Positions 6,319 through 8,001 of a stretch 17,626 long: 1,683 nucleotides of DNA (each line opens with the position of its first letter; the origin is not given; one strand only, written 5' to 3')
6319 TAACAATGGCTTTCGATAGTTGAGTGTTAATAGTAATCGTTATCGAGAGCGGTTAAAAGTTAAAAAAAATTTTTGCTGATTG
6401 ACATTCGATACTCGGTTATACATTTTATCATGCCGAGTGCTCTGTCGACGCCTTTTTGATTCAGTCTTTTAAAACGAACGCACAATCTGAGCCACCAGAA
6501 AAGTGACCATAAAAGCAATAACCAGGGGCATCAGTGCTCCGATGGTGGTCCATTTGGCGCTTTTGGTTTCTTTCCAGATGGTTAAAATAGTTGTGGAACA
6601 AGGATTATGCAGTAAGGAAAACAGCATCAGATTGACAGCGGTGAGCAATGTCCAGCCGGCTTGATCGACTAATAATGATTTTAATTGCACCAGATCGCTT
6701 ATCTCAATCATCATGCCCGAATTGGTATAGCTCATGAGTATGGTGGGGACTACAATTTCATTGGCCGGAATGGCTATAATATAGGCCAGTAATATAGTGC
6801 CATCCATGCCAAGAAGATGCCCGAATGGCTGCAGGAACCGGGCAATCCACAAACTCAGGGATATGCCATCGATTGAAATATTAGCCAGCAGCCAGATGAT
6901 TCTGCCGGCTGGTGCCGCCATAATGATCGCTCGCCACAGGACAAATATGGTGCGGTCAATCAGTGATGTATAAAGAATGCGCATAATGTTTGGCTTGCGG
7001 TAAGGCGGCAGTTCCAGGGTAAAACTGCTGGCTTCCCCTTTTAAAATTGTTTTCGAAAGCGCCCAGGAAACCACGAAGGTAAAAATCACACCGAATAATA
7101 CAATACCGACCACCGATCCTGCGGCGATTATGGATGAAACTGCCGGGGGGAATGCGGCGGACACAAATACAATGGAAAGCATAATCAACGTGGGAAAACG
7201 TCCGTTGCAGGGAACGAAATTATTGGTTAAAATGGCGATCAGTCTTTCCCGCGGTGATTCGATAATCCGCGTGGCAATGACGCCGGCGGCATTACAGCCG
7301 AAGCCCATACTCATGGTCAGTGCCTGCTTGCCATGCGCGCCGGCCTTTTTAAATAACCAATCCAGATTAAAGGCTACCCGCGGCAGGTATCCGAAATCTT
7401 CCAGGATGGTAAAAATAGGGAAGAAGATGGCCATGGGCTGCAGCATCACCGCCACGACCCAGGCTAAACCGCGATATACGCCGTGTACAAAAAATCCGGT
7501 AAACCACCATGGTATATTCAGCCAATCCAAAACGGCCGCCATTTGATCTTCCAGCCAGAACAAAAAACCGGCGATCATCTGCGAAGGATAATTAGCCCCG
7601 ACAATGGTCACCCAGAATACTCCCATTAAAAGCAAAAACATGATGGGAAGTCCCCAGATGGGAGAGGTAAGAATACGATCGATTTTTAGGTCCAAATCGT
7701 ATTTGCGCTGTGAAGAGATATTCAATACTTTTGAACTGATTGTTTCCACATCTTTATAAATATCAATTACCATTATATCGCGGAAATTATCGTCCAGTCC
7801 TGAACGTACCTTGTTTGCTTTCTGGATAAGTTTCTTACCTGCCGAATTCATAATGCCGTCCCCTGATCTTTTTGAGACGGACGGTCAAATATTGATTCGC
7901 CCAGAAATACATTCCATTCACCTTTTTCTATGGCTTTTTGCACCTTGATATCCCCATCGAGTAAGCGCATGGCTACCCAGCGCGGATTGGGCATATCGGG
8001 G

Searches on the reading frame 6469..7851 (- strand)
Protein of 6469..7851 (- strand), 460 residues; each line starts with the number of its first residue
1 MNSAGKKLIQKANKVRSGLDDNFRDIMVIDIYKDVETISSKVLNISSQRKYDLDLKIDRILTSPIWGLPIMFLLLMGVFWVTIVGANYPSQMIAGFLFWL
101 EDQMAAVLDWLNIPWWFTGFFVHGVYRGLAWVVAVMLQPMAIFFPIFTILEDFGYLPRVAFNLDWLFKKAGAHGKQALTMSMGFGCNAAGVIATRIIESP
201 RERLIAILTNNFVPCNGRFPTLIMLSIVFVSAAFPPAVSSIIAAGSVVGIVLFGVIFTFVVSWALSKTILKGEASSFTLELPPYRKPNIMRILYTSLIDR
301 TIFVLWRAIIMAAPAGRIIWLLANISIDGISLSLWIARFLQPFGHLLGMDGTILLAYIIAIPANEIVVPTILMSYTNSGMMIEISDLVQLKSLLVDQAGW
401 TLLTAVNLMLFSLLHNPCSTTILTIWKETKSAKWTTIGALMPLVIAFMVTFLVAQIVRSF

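Call 9: search_protein_families(library=pfam, proteins=[window:6469-7851:-], max_evalue=0.1)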
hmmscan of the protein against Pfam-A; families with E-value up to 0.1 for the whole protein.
window:6469-7851:- (460 aa): 2 families
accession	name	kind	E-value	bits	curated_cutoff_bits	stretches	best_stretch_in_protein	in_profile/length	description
PF07670.19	Gate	-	1.3e-24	87.1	29.6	2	135-224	3-99/104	Nucleoside recognition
PF07664.17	FeoB_C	-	2.2e-15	56.6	26.6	1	247-296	1-51/54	Ferrous iron transport protein B C terminus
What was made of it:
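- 6469..7851 (-): Right neighbour: the feoB membrane (C-terminal) gene, convergent with the remnant. Pfam finds the Gate and FeoB_C domains (call 9).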

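Call 13: find_encoding_contigs(protein=window:6469-7851:-, flank=6000, max_places=10)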
Protein window:6469-7851:- (460 aa): no gene with exactly this product is on record in the collection.

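Call 19: find_related_loci(query=window:6469-7851:-, collection=genome_contigs, flank=8000)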
Query window:6469-7851:- (460 aa) in genome_contigs; peptide patterns used: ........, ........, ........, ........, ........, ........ (x = any residue, [..] = any of these).
600 stretches matched a pattern (row limit reached: there are more); 585 encode a relative of the query (tblastn E <= 1e-3); the best 80 are kept; 80 distinct loci.
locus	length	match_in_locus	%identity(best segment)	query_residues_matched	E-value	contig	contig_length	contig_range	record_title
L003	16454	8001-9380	78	1-460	0e+0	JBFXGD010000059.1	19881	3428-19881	MAG: Calditrichaceae bacterium isolate CA_2019_TPIn_155 NODE_8912_length_19881_cov_5.080591_TPIn, whole genome shotgun s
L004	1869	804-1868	90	1-355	0e+0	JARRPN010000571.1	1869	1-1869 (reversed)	MAG: Calditrichaceae bacterium isolate Spart_177_MAG scaffold_59427, whole genome shotgun sequence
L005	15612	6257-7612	71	6-458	0e+0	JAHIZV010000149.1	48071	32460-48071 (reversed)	MAG: Verrucomicrobia bacterium isolate Modern_marine.mb.194 Modern_marine.mb.194_k141_1518411, whole genome shotgun sequ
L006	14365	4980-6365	68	7-458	0e+0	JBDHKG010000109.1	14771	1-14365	MAG: Gemmatimonadota bacterium isolate BHB10-38_Bin_179 BHB10-38_Bin_179_scaffold_39425, whole genome shotgun sequence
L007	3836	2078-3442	69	6-460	0e+0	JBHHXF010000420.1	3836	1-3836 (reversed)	MAG: Anaerolineae bacterium isolate D_2_bin.38 NODE_16413_length_3836_cov_28.001322, whole genome shotgun sequence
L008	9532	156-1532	68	2-460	0e+0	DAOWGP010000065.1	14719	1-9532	MAG TPA_asm: Candidatus Omnitrophota bacterium isolate CSMAG_1994 CSMAG_1994_k141_5085348_length_14719_cov_56.9663, whol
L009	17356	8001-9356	71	7-458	0e+0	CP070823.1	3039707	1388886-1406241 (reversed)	MAG: Gemmatimonadota bacterium isolate bin113 chromosome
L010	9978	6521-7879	67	6-458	0e+0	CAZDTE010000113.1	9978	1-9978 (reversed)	MAG TPA_asm: uncultured Ardenticatenales bacterium isolate binchicken_co275_99 genome assembly, contig: NODE_10811_lengt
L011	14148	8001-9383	69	1-458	0e+0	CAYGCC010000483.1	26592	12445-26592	MAG TPA_asm: uncultured Gemmatimonadota bacterium isolate ERP108616_co1_93 genome assembly, contig: k119_1312332, whole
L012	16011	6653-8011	70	6-458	0e+0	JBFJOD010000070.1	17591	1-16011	MAG: Gemmatimonadota bacterium isolate Mix_sand18.2022.04.D.102 k141_657817_length_17591_cov_12.0001, whole genome shotg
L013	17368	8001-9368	69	3-458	0e+0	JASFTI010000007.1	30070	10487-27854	MAG: Gemmatimonadales bacterium isolate D1103U20metaG_Bin_262 D1103U20metaG_FD_scaffold_241_c1, whole genome shotgun seq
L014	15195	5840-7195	69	7-458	0e+0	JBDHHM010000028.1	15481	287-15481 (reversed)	MAG: Gemmatimonadota bacterium isolate M8-62_Bin_196 M8-62_Bin_196_scaffold_23768, whole genome shotgun sequence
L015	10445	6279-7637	69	6-458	0e+0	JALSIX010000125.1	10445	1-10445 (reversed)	MAG: Caldilineaceae bacterium isolate 354-166_metabat2_scaf2bin.054 354-166_scaffold_6335_c1, whole genome shotgun seque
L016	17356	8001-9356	64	7-458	0e+0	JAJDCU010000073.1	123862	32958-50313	MAG: Phycisphaeraceae bacterium isolate OFTM326 OFTM326_72, whole genome shotgun sequence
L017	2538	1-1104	79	93-460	0e+0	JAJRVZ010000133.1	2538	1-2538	MAG: Calditrichota bacterium isolate Dive96_bin2.107 k141_1978408, whole genome shotgun sequence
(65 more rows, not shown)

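Call 23: find_homologous_proteins(query=window:6469-7851:-, max_evalue=1e-150)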
Query window:6469-7851:- (460 aa): 6961 proteins with E <= 1e-150 among 8000 candidates; the best 120 are listed.
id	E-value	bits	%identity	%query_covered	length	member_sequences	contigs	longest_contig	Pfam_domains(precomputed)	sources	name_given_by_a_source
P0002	1.9e-298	1008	100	100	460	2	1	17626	PF07664.18,PF07670.20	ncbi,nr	ncbi:MAG: ferrous iron transporter B [Calditrichaceae bacterium]|nr:ferrous iron transporter B [Cald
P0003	4.1e-268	908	89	100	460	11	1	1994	PF07664.18,PF07670.20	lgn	-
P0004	5.1e-241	819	78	100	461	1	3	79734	PF07664.18,PF07670.20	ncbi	-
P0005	2.7e-240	816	78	100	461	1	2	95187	PF07664.18,PF07670.20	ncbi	ncbi:MAG: nucleoside recognition domain-containing protein [Calditrichaceae bacterium]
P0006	9.4e-240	814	78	100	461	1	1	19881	PF07664.18,PF07670.20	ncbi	ncbi:MAG: nucleoside recognition domain-containing protein [Calditrichaceae bacterium]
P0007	2.8e-233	793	75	100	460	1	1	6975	PF07664.18,PF07670.20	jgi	-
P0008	2.8e-232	790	76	100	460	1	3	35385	PF07664.18,PF07670.20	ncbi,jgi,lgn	-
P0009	4.0e-230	783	75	100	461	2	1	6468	PF07664.18,PF07670.20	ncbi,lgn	-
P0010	5.2e-230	782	75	99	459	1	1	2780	PF07664.18,PF07670.20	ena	-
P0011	5.0e-229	779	75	100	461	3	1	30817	PF07664.18,PF07670.20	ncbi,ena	-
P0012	1.8e-228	777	75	100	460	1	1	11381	PF07664.18,PF07670.20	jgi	-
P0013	1.5e-225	768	73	100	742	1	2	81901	PF01926.30,PF07664.18,PF02421.25,PF00009.34,PF17910.7,PF07670.20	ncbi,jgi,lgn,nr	ncbi:MAG: ferrous iron transport protein B [Gemmatimonadetes bacterium]|nr:MAG: ferrous iron transpo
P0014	1.2e-224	765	73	100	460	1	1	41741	PF07664.18,PF07670.20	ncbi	-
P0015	4.3e-223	760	73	100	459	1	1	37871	PF07664.18,PF07670.20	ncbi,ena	-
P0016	5.3e-223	759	73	100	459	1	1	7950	PF07664.18,PF07670.20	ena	-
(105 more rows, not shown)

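Call 25: find_encoding_contigs(protein=P0003, flank=10000, max_places=10)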
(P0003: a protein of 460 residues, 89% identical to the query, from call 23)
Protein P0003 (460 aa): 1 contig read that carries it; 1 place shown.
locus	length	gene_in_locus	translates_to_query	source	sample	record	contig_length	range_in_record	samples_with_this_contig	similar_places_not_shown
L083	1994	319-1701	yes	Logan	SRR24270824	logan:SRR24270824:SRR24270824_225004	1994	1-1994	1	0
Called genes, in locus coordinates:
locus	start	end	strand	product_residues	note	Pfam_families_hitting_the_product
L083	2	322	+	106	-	?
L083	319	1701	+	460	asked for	PF07670:Gate, PF07664:FeoB_C, PF07670:Gate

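Call 26: list_cluster_members(proteins=[P0003, P0002, P0001])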
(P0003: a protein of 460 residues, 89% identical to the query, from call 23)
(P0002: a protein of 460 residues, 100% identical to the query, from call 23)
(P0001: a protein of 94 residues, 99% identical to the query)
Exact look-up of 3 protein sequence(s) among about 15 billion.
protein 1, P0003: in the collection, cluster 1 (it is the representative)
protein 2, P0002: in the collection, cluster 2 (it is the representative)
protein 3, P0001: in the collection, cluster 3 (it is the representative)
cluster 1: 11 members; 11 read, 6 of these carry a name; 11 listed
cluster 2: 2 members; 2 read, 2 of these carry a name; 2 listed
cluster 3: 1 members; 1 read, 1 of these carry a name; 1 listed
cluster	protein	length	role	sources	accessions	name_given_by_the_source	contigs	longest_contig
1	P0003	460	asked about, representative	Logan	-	-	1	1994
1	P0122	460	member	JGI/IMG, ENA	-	ferrous iron transport protein B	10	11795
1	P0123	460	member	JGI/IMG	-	ferrous iron transport protein B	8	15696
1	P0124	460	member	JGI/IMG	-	ferrous iron transport protein B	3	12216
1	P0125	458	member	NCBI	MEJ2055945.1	MAG: nucleoside recognition domain-containing protein, partial [Calditrichaceae bacterium]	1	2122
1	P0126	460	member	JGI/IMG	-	ferrous iron transport protein B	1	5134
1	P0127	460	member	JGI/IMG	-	ferrous iron transport protein B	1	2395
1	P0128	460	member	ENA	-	-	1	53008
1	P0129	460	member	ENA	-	-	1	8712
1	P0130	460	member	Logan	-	-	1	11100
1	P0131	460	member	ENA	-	-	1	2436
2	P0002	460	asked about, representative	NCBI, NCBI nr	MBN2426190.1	MAG: ferrous iron transporter B [Calditrichaceae bacterium] | ferrous iron transporter B [Calditrichaceae bacterium]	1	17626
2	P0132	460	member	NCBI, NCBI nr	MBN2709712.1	MAG: ferrous iron transporter B [Calditrichaceae bacterium] | ferrous iron transporter B [Calditrichaceae bacterium]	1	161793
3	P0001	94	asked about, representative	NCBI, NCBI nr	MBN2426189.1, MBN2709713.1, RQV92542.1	MAG: hypothetical protein JXR46_11775 [Calditrichaceae bacterium] | hypothetical protein [Calditrichaceae bacterium]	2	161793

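Call 27: find_encoding_contigs(protein=P0128, flank=10000, max_places=6)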
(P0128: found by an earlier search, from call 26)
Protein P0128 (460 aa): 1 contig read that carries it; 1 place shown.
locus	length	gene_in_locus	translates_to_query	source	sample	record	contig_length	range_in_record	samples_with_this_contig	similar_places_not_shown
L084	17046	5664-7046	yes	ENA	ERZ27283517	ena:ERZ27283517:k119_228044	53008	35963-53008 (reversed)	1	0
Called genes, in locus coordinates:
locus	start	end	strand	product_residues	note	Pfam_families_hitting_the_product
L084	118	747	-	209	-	PF13489:Methyltransf_23 (weak), PF01209:Ubie_methyltran (weak), PF05175:MTS (weak), PF13847:Methyltransf_31, PF08241:Methyltransf_11, PF08242:Methyltransf_12, PF13649:Methyltransf_25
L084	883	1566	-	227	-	-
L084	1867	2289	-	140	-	-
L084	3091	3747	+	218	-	PF01325:Fe_dep_repress, PF02742:Fe_dep_repr_C, PF04023:FeoA (weak)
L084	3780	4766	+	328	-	PF02742:Fe_dep_repr_C, PF04023:FeoA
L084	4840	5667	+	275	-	PF00009:GTP_EFTU (faint), PF01926:MMR_HSR1, PF02421:FeoB_N, PF17910:FeoB_Cyto (weak)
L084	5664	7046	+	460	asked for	PF07670:Gate, PF07664:FeoB_C, PF07670:Gate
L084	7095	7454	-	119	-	-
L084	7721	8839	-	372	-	PF13385:Laminin_G_3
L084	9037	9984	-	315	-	PF26061:DUF8021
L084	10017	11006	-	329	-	PF26061:DUF8021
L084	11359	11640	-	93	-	PF01037:AsnC_trans_reg, PF22482:AsnC_trans_reg_3 (weak)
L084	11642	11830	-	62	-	-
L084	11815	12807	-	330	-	PF26550:Tricorn_2nd, PF23381:Beta-prop_IFT122_1st, PF00930:DPPIV_N (faint), PF26549:Tricorn_N (weak), PF25174:Beta-prop_THOC3 (weak), PF26550:Tricorn_2nd, PF08662:eIF2A (weak), PF26549:Tricorn_N (weak), +3 more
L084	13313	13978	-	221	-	PF04240:Caroten_synth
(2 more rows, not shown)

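Call 28: find_encoding_contigs(protein=P0123, flank=10000, max_places=8)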
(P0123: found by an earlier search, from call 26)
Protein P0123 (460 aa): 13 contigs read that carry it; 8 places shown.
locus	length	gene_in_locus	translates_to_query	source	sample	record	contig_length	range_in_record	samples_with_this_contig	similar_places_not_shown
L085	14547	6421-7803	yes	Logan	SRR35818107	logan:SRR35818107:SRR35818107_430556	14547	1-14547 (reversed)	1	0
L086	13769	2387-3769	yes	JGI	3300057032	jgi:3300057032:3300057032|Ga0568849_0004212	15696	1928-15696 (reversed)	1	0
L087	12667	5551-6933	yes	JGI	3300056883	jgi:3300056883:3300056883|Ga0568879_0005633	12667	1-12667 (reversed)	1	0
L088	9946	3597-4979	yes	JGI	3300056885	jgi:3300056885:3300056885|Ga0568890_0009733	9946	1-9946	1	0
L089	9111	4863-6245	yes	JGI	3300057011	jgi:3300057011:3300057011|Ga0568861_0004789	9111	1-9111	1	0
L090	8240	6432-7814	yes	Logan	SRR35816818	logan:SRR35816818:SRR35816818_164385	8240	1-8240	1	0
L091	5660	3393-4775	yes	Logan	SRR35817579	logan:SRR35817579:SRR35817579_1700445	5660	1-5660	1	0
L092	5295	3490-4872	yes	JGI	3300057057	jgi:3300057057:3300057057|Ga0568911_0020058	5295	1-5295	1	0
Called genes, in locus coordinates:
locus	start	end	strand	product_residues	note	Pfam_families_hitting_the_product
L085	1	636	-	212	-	?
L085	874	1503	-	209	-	PF13489:Methyltransf_23, PF01209:Ubie_methyltran (weak), PF05175:MTS (weak), PF13847:Methyltransf_31, PF08241:Methyltransf_11, PF08242:Methyltransf_12, PF13649:Methyltransf_25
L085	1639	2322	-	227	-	-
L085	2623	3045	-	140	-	-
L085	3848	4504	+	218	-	PF01325:Fe_dep_repress, PF02742:Fe_dep_repr_C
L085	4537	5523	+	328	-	PF02742:Fe_dep_repr_C, PF04023:FeoA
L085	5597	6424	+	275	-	PF00009:GTP_EFTU (faint), PF01926:MMR_HSR1, PF02421:FeoB_N, PF17910:FeoB_Cyto (weak)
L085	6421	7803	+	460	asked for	PF07670:Gate, PF07664:FeoB_C, PF07670:Gate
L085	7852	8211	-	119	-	-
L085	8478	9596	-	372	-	PF13385:Laminin_G_3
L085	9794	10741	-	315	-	PF26061:DUF8021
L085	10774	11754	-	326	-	PF26061:DUF8021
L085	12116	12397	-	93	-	PF01037:AsnC_trans_reg, PF22482:AsnC_trans_reg_3 (weak)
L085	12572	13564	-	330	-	PF26550:Tricorn_2nd, PF23381:Beta-prop_IFT122_1st, PF00930:DPPIV_N (faint), PF26549:Tricorn_N, PF26550:Tricorn_2nd, PF08662:eIF2A (weak), PF26549:Tricorn_N, PF25174:Beta-prop_THOC3 (weak), +3 more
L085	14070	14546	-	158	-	?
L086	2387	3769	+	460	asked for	PF07670:Gate, PF07664:FeoB_C, PF07670:Gate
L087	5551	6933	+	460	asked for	PF07670:Gate, PF07664:FeoB_C, PF07670:Gate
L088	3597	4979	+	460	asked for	PF07670:Gate, PF07664:FeoB_C, PF07670:Gate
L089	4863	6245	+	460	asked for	PF07670:Gate, PF07664:FeoB_C, PF07670:Gate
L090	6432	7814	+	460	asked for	PF07670:Gate, PF07664:FeoB_C, PF07670:Gate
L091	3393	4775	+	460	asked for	PF07670:Gate, PF07664:FeoB_C, PF07670:Gate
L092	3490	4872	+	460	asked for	PF07670:Gate, PF07664:FeoB_C, PF07670:Gate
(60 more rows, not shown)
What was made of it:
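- Tried and rejected: Synteny through feoB: 80 genome loci (call 19) and contigs of the sister species with 89-90% identical FeoB (calls 25-28).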
